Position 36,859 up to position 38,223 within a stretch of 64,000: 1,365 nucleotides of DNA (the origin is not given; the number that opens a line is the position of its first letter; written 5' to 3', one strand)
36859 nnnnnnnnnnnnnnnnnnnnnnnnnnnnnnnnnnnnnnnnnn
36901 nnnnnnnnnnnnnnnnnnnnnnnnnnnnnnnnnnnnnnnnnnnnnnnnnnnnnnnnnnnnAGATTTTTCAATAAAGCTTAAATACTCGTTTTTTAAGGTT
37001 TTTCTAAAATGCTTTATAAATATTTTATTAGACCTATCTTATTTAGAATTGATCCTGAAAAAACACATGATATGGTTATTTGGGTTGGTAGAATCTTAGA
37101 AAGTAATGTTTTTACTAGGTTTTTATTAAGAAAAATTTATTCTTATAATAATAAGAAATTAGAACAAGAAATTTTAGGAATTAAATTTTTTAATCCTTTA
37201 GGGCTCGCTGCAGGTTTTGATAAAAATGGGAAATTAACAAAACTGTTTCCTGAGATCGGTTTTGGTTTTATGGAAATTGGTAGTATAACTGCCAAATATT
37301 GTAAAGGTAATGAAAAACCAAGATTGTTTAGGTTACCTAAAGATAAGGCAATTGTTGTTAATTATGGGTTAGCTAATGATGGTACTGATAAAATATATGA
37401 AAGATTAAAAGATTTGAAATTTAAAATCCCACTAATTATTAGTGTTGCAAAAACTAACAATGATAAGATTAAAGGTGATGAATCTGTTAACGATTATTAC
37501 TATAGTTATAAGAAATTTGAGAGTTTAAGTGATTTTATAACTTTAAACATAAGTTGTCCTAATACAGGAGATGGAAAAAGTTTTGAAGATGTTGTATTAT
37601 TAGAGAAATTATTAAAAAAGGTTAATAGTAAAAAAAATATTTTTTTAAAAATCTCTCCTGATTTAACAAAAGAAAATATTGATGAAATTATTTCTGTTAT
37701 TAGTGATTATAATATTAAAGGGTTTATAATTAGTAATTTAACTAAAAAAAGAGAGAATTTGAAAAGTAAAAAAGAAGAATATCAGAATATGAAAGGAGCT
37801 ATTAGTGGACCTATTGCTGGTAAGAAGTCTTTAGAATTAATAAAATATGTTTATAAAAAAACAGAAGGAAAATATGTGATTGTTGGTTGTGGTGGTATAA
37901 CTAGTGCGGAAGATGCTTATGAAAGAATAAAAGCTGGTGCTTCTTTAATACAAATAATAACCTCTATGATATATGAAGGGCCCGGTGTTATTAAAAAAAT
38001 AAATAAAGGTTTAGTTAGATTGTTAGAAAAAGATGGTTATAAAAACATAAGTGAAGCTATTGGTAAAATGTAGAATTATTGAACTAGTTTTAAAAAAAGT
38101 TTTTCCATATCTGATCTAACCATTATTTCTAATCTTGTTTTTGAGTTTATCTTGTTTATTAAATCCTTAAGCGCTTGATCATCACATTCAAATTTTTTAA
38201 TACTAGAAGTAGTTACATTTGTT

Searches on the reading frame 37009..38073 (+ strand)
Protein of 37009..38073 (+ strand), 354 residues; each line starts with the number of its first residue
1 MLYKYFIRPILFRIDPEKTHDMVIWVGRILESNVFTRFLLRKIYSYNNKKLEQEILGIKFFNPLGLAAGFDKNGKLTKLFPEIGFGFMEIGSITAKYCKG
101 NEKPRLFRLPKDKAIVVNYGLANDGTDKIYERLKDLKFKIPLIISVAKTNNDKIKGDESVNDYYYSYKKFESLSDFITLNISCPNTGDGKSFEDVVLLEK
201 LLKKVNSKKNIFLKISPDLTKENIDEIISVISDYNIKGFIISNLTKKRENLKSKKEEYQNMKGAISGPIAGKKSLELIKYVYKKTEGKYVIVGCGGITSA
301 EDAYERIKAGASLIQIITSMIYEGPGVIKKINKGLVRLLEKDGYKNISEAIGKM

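Call 36: search_protein_families(library=pfam, proteins=[window:37009-38073:+], max_evalue=0.01)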
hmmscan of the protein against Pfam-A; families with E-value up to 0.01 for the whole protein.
window:37009-38073:+ (354 aa): 2 families
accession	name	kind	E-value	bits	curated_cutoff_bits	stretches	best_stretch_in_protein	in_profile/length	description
PF01180.27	DHO_dh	-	2.4e-70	237.4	27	1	51-339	2-291/291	Dihydroorotate dehydrogenase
PF01884.23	PcrB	-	0.0026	17.7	23.9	1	274-333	167-224/226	PcrB family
